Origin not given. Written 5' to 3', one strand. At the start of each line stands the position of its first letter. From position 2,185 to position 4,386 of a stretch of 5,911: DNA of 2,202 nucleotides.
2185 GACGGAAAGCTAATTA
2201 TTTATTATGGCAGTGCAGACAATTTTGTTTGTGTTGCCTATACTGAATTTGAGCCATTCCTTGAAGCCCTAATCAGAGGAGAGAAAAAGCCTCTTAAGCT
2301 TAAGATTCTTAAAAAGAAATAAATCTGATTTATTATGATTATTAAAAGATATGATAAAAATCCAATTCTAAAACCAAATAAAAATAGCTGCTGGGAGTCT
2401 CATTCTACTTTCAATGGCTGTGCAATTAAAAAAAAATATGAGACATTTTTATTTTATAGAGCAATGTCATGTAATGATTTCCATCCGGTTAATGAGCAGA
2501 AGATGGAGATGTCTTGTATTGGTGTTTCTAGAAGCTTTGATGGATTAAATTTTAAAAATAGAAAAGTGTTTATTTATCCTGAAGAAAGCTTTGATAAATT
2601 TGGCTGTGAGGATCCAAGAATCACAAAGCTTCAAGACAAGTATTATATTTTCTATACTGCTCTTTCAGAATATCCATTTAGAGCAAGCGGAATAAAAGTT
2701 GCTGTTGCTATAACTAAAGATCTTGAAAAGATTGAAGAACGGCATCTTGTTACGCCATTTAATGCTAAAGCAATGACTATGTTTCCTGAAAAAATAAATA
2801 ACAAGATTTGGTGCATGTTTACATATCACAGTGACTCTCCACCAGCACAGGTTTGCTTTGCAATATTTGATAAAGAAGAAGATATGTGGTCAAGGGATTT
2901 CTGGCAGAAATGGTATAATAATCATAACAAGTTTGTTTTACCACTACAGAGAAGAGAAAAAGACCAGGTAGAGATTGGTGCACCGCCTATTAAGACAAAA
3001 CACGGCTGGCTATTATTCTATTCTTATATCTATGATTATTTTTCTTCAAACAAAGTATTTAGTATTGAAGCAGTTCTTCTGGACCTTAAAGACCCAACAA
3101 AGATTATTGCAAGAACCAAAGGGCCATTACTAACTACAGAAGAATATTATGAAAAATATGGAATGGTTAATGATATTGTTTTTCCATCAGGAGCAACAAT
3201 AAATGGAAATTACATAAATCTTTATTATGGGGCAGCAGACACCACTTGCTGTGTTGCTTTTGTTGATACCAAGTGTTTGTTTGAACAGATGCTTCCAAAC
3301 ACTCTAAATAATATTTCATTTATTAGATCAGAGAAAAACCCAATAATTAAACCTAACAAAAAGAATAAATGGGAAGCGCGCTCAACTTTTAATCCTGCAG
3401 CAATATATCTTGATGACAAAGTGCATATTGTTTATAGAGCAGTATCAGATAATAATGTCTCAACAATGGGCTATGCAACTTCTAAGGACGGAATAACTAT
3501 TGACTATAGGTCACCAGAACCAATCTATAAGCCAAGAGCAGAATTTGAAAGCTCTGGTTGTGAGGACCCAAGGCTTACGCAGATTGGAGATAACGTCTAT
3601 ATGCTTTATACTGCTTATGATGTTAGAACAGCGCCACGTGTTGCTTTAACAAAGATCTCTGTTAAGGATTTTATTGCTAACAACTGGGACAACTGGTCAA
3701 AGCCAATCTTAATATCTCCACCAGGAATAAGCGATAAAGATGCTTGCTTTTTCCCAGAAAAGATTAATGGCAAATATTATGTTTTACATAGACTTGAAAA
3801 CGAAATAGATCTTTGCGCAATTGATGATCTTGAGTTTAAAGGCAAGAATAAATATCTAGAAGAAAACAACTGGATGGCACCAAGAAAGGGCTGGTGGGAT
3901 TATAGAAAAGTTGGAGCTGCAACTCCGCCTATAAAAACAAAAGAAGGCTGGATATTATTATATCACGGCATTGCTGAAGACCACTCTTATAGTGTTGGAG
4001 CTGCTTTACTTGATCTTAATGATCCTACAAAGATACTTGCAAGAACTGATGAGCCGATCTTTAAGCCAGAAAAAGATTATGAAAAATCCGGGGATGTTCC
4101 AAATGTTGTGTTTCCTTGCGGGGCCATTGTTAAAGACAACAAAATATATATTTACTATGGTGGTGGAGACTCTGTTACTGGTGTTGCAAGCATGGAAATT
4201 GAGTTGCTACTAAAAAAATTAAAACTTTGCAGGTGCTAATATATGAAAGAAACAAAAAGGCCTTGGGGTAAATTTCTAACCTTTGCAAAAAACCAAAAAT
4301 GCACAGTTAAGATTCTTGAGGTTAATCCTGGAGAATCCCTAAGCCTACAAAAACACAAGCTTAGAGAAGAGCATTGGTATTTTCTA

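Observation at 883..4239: Three GH130 modules in two adjacent genes, including a covalent two-module fusion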

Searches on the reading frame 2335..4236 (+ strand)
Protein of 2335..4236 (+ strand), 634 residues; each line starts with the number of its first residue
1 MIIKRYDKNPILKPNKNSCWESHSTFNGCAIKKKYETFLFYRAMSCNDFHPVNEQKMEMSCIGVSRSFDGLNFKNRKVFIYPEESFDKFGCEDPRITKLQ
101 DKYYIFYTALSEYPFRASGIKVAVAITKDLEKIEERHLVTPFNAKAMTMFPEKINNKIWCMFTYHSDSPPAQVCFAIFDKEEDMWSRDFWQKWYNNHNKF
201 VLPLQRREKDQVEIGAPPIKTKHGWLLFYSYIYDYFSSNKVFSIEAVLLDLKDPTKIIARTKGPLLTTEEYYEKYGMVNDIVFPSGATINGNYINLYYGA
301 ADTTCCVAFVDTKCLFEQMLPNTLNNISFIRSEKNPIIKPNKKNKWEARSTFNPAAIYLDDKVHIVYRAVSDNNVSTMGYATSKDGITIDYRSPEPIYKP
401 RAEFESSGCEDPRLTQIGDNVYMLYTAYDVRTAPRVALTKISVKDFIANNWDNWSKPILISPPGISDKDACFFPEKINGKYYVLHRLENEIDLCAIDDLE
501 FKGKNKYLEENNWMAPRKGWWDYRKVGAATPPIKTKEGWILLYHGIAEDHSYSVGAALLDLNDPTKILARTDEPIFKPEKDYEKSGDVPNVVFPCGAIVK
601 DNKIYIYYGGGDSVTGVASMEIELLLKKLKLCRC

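Call 3: search_protein_families(library=pfam, proteins=[window:2335-4236:+], max_evalue=0.01)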
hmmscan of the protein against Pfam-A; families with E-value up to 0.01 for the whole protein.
window:2335-4236:+ (634 aa): 3 families
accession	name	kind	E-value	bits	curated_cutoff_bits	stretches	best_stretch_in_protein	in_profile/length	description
PF04041.19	Glyco_hydro_130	-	9.5e-109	363.6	26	2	344-629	28-318/320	beta-1,4-mannooligosaccharide phosphorylase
PF00251.26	Glyco_hydro_32N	-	3.7e-07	30.4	22.1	0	59-113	37-91/307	Glycosyl hydrolases family 32 N-terminal domain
PF08950.16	DUF1861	-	0.0017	18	28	0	269-304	248-284/296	Protein of unknown function (DUF1861)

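Call 4: search_protein_families(library=ncbifam, proteins=[window:2335-4236:+], max_evalue=0.01)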
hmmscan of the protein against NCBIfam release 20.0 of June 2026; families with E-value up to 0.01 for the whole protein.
window:2335-4236:+ (634 aa): 5 families
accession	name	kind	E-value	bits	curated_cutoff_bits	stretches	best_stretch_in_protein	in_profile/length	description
NF052550.1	BManbPhaseBMBP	equivalog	8.4e-139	462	450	2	330-623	5-292/296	beta-1,2-mannobiose phosphorylase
NF050092.1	BtaManbiosPhlase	equivalog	3.6e-114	381.3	550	2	375-629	106-350/351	BtaManbiosPhlase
NF058598.1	BetMansidBT3780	equivalog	1.4e-64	218.5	550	4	475-620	205-362/366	beta-1,2-mannosidase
TIGR01322.1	scrB_fam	subfamily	5.5e-07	28.6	356.4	1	9-108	72-164/447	sucrose-6-phosphate hydrolase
NF041092.1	beta-fruc_BfrA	equivalog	0.00025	20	900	0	21-105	69-150/433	beta-fructosidase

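Call 5: search_solved_structures(query=window:2335-4236:+, max_evalue=0.001, show_alignments=2)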
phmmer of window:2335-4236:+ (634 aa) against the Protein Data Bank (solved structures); distinct sequences matched with E-value up to 0.001: 18.
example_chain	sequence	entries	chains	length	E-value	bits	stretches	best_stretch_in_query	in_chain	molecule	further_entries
9fj8_A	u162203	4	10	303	4.7e-65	223.4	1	331-623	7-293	1,2-beta-oligomannan phosphorylase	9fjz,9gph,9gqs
7fip_A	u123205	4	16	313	3.6e-58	200.7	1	331-623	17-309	Beta-1,2-mannobiose phosphorylase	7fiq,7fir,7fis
5b0p_A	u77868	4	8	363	1.9e-48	168.6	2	466-630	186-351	Lin0857 protein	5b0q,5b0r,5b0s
9erg_A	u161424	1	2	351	2.4e-40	141.8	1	372-627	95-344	Uhgb_MS mannoside synthase from an unknown human gut bacterium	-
9eqq_A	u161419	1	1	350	2.4e-40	141.8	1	372-627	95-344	Uhgb_MS mannoside synthase from an unknown human gut bacterium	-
9erh_A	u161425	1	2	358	2.5e-40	141.7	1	372-627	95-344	Uhgb_MS mannoside synthase from an unknown human gut bacterium in complex with 1,2-beta-ma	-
1vkd_A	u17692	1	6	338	2.7e-35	125.1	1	331-619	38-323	conserved hypothetical protein TM1225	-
4onz_A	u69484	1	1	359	2.1e-32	115.5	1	342-621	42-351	putative glycoside hydrolase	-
3taw_A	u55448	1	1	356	2.3e-32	115.4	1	345-621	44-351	Hypothetical glycoside hydrolase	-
3qc2_A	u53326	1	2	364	2.4e-31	112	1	343-619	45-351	glycosyl hydrolase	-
5a7v_B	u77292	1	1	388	1e-29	106.6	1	345-618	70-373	PUTATIVE GLYCOSIDASE PH117-RELATED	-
5a7v_A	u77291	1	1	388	1e-29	106.6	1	345-618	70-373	PUTATIVE GLYCOSIDASE PH117-RELATED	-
4udg_A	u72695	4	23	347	4.5e-29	104.5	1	349-622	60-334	UHGB_MP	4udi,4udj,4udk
4udk_E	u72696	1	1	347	4.5e-29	104.5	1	349-622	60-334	UHGB_MP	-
5ayd_A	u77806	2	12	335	2.4e-28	102.1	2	470-622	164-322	Beta-1,4-mannooligosaccharide phosphorylase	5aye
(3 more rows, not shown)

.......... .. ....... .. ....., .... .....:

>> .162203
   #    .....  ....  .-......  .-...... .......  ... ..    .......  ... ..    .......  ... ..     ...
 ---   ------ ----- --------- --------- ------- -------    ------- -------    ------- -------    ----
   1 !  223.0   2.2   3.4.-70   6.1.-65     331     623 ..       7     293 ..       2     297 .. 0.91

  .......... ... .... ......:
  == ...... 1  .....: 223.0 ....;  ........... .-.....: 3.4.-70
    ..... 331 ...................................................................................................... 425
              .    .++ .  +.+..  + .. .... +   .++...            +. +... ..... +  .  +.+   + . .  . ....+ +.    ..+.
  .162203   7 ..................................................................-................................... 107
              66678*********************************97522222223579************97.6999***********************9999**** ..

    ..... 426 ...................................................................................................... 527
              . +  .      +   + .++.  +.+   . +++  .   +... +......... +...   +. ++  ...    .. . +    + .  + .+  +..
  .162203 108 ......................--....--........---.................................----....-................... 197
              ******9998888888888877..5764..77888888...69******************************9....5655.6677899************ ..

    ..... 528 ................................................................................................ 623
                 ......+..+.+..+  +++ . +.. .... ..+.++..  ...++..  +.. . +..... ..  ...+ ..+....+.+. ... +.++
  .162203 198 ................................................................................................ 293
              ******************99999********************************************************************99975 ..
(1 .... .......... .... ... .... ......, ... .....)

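Call 9: find_homologous_proteins(query=window:2335-4236:+, max_evalue=1e-10)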
Query window:2335-4236:+ (634 aa): 7948 proteins with E <= 1e-10 among 8000 candidates; the best 120 are listed.
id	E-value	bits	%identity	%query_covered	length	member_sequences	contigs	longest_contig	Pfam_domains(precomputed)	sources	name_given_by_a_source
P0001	0.0e+0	1476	97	100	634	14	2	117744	PF00251.27,PF04041.20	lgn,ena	-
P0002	0.0e+0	1365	89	98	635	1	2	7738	PF00251.27,PF04041.20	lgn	-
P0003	0.0e+0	1343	87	100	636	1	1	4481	PF00251.27,PF04041.20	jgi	jgi:beta-1,2-mannobiose phosphorylase / 1,2-beta-oligomannan phosphorylase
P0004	0.0e+0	1342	87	100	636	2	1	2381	PF00251.27,PF04041.20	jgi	jgi:beta-1,2-mannobiose phosphorylase / 1,2-beta-oligomannan phosphorylase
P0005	0.0e+0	1269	82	100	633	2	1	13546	PF00251.27,PF04041.20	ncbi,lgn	-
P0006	0.0e+0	1110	72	100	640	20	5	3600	PF00251.27,PF04041.20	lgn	-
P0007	0.0e+0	1054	69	100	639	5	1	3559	PF04041.20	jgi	jgi:beta-1,2-mannobiose phosphorylase / 1,2-beta-oligomannan phosphorylase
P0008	0.0e+0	1047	68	100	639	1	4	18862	PF00251.27,PF04041.20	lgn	-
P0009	1.9e-277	940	49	99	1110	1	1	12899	PF04041.20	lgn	-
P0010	7.5e-277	938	62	100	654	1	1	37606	PF00251.27,PF04041.20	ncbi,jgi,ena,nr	ncbi:MAG: hypothetical protein B6U87_00930 [Candidatus Aenigmarchaeota archaeon ex4484_52]|nr:MAG: h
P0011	1.2e-272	924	60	100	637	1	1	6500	PF04041.20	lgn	-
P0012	1.1e-271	921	60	100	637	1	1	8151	PF04041.20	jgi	-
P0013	1.3e-271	921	62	99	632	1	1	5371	PF04041.20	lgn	-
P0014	4.8e-271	919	60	100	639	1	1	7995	PF04041.20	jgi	jgi:beta-1,2-mannobiose phosphorylase / 1,2-beta-oligomannan phosphorylase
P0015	8.0e-271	918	60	100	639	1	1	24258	PF04041.20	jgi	-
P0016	2.2e-270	917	59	100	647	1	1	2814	PF00251.27,PF04041.20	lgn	-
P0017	3.2e-269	913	62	100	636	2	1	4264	PF04041.20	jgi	-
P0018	5.7e-269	912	59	100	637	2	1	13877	PF04041.20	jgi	-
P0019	1.5e-268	911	60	100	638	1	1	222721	PF04041.20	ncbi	ncbi:hypothetical protein ACFL3T_00505 [Patescibacteria group bacterium]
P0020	4.8e-268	909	60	100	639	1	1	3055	PF04041.20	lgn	-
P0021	6.5e-268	909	60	100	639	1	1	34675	PF04041.20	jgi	-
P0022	1.9e-267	907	59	100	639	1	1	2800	PF04041.20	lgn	-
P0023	1.3e-266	904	60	100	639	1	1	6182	PF04041.20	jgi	jgi:predicted GH43/DUF377 family glycosyl hydrolase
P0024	2.8e-266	903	60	100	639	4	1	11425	PF04041.20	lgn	-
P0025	7.5e-266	902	60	100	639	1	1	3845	PF04041.20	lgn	-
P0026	7.7e-266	902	60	100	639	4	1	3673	PF04041.20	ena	-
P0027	1.9e-265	900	59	98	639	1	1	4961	PF04041.20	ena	-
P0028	3.0e-265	900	58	100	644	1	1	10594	PF04041.20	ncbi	ncbi:MAG: hypothetical protein ABEK17_04370 [Candidatus Aenigmatarchaeota archaeon]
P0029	5.9e-265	899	59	100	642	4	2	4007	PF04041.20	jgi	-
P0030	6.0e-265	899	59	100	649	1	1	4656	PF04041.20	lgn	-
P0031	7.0e-265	899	58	100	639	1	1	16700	PF04041.20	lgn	-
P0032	1.2e-264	898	58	100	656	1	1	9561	PF04041.20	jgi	-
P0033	1.5e-264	898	58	100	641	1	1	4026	PF04041.20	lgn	-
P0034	2.7e-264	897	60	100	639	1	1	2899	PF04041.20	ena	-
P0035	4.0e-264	896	59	100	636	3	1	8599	PF04041.20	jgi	-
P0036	4.7e-264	896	59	100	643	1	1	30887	PF04041.20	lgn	-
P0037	7.2e-264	895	59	100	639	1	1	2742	PF04041.20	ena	-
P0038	8.6e-264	895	59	100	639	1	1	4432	PF04041.20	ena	-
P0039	8.9e-264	895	59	100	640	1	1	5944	PF04041.20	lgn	-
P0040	1.0e-263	895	59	100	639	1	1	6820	PF04041.20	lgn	-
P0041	1.3e-263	894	58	100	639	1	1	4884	PF04041.20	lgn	-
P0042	2.5e-263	894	59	100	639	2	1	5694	PF04041.20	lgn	-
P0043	6.1e-263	892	47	99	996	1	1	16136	PF04041.20,PF04616.21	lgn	-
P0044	6.3e-263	892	58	100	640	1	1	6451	PF04041.20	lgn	-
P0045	6.9e-263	892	58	100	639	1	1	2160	PF04041.20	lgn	-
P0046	8.1e-263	892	59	100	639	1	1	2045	PF04041.20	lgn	-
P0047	9.7e-263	892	57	100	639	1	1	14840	PF04041.20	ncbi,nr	ncbi:MAG: hypothetical protein HYR95_02745 [Candidatus Colwellbacteria bacterium]|nr:hypothetical pr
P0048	1.4e-262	891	58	100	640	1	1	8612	PF04041.20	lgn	-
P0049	1.5e-262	891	60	100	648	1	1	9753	PF04041.20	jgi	-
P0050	1.7e-262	891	59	100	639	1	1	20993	PF04041.20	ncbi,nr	ncbi:MAG: hypothetical protein Q8P80_00160 [Candidatus Levybacteria bacterium]|nr:hypothetical prote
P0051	1.7e-262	891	59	100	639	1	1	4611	PF04041.20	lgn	-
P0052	1.8e-262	891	58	100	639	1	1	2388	PF04041.20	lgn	-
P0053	2.3e-262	890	59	100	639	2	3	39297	PF04041.20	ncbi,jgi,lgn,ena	-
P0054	2.4e-262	890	58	100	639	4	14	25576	PF04041.20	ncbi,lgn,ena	-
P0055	2.5e-262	890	58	100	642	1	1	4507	PF04041.20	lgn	-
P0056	3.6e-262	890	57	100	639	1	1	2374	PF04041.20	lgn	-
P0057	4.2e-262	889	59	100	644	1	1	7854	PF00251.27,PF04041.20,PF04616.21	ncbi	-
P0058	4.8e-262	889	58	100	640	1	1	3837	PF04041.20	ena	-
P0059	6.4e-262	889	60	100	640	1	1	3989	PF04041.20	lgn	-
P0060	9.2e-262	888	57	98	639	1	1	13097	PF04041.20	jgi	-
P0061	1.7e-261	887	58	100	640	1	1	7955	PF04041.20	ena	-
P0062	1.7e-261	887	59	100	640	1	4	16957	PF04041.20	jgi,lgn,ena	-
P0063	1.8e-261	887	58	100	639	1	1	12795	PF04041.20,PF04616.21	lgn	-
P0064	2.0e-261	887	58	99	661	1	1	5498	PF04041.20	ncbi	-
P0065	2.8e-261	887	58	100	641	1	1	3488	PF04041.20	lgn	-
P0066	3.0e-261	887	58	100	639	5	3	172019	PF04041.20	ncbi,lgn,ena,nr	ncbi:MAG TPA: hypothetical protein ENH86_00325 [Candidatus Jorgensenbacteria bacterium]|nr:hypotheti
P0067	3.0e-261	887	58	100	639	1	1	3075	PF04041.20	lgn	-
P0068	3.2e-261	887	58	100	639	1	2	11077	PF04041.20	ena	-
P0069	4.4e-261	886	58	100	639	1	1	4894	PF04041.20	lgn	-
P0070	6.0e-261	886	58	100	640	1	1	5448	PF04041.20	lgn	-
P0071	7.7e-261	885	56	100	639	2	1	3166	PF04041.20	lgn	-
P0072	7.9e-261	885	58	100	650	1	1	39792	PF04041.20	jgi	jgi:predicted GH43/DUF377 family glycosyl hydrolase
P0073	1.2e-260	885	58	100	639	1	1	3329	PF04041.20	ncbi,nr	ncbi:MAG: hypothetical protein KKD35_01330 [Elusimicrobia bacterium]|nr:hypothetical protein [Elusim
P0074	1.3e-260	885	57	98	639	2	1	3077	PF04041.20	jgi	-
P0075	1.4e-260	884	58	100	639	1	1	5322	PF04041.20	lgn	-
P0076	1.5e-260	884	58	100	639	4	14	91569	PF04041.20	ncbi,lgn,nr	ncbi:MAG: hypothetical protein HYY86_03930 [Candidatus Harrisonbacteria bacterium]|nr:hypothetical p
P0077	1.9e-260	884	58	100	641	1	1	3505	PF04041.20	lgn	-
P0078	2.8e-260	883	57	98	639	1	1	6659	PF04041.20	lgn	-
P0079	2.9e-260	883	59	99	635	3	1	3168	PF04041.20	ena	-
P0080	3.5e-260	883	57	100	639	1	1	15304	PF04041.20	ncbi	-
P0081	3.9e-260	883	58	100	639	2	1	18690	PF04041.20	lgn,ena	-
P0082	4.0e-260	883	58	100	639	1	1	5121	PF04041.20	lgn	-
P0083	4.0e-260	883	58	100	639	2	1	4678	PF04041.20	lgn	-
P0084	4.6e-260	883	58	100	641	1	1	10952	PF04041.20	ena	-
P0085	4.8e-260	883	58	100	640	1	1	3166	PF04041.20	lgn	-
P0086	5.1e-260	883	57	100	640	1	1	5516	PF04041.20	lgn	-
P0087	5.2e-260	883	59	100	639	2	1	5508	PF04041.20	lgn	-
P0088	6.4e-260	882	58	100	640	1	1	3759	PF04041.20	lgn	-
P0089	7.3e-260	882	59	100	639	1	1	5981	PF04041.20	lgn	-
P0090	7.9e-260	882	59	100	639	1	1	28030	PF04041.20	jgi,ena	-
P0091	8.9e-260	882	59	100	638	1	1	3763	PF04041.20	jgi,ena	-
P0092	9.2e-260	882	57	100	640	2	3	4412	PF04041.20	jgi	-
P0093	1.1e-259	882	59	100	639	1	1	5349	PF04041.20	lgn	-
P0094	1.1e-259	881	58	100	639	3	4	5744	PF04041.20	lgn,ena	-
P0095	1.2e-259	881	58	100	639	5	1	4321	PF04041.20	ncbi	-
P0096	1.5e-259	881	58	100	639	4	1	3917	PF04041.20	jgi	-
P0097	1.6e-259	881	58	100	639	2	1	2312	PF04041.20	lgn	-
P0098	1.8e-259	881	59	99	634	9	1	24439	PF04041.20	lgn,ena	-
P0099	1.9e-259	881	57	100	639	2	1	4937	PF04041.20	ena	-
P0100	2.1e-259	881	58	100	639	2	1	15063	PF04041.20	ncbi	-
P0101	3.5e-259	880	57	100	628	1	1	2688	PF04041.20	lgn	-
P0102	4.1e-259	880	59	100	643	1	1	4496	PF04041.20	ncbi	-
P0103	4.9e-259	879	56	100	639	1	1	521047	PF04041.20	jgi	-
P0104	4.9e-259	879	57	100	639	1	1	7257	PF04041.20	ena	-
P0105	5.8e-259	879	58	98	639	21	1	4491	PF04041.20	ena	-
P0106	6.9e-259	879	59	100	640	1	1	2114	PF04041.20,PF04616.21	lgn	-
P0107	7.4e-259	879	57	100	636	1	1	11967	PF04041.20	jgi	jgi:predicted GH43/DUF377 family glycosyl hydrolase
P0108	8.1e-259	879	58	100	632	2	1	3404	PF04041.20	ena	-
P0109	8.1e-259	879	57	100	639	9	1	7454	PF04041.20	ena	-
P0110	9.4e-259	878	56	100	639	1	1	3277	PF04041.20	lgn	-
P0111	9.4e-259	878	58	100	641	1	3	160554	PF04041.20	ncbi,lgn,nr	ncbi:MAG: hypothetical protein HYX23_00460 [Candidatus Zambryskibacteria bacterium]|nr:hypothetical 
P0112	1.1e-258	878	58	100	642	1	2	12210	PF04041.20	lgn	-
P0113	1.3e-258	878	56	100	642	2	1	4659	PF04041.20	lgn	-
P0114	1.5e-258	878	57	100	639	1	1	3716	PF04041.20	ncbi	-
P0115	2.2e-258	877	58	99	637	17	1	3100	PF04041.20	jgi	jgi:predicted GH43/DUF377 family glycosyl hydrolase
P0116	2.3e-258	877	58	100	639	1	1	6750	PF04041.20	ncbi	-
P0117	2.3e-258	877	58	100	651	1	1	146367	PF04041.20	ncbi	ncbi:MAG: hypothetical protein V1696_02755 [Candidatus Jorgensenbacteria bacterium]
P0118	2.8e-258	877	57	100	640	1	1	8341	PF04041.20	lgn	-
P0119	3.5e-258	876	58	100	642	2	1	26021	PF04041.20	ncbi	-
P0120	3.6e-258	876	56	100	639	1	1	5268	PF04041.20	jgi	-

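Call 14: find_encoding_contigs(protein=P0001, flank=10000, max_places=4)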
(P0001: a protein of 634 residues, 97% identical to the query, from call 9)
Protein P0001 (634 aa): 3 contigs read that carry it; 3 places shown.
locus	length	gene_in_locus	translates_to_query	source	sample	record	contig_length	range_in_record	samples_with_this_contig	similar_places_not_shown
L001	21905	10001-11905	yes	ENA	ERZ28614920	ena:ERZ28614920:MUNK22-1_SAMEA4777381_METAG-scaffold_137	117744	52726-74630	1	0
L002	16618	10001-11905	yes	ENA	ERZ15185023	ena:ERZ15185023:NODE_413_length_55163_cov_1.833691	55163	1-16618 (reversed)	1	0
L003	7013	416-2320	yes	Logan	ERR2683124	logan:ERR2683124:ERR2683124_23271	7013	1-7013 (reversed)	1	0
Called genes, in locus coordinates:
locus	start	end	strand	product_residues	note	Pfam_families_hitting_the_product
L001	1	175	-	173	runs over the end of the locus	PF00583:Acetyltransf_1 (weak)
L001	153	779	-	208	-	PF13302:Acetyltransf_3, PF13420:Acetyltransf_4 (weak)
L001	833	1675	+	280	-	PF01784:DUF34_NIF3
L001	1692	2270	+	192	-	-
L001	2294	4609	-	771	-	PF05048:NosD, PF03174:CHB_HEX_C (faint), PF13290:CHB_HEX_C_1, PF13287:Fn3_assoc, PF13290:CHB_HEX_C_1, PF13287:Fn3_assoc, PF05048:NosD, PF13229:Beta_helix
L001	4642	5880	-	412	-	PF02040:ArsB, PF03600:CitMHS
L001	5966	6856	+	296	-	PF13793:Pribosyltran_N, PF00156:Pribosyltran, PF14572:Pribosyl_synth (weak)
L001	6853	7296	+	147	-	PF02502:LacAB_rpiB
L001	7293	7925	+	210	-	PF00215:OMPdecase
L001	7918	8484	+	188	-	PF13580:SIS_2 (faint), PF01380:SIS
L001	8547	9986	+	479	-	PF04041:Glyco_hydro_130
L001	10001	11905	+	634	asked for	PF00251:Glyco_hydro_32N (faint), PF04041:Glyco_hydro_130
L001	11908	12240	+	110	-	PF01050:MannoseP_isomer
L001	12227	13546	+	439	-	PF02878:PGM_PMM_I, PF02879:PGM_PMM_II, PF02880:PGM_PMM_III, PF00408:PGM_PMM_IV (weak)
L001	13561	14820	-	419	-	PF01637:ATPase_2 (faint), PF13173:AAA_14, PF13635:DUF4143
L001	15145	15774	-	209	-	PF01936:NYN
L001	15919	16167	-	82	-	-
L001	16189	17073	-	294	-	-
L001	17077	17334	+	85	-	-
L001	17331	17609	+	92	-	-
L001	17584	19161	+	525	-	-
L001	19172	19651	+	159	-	-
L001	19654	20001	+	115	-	PF05635:23S_rRNA_IVP, PF22296:bAvd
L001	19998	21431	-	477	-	-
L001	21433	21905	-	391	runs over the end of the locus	-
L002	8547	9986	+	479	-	PF04041:Glyco_hydro_130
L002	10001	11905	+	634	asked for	PF00251:Glyco_hydro_32N (faint), PF04041:Glyco_hydro_130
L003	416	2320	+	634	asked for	PF00251:Glyco_hydro_32N (faint), PF04041:Glyco_hydro_130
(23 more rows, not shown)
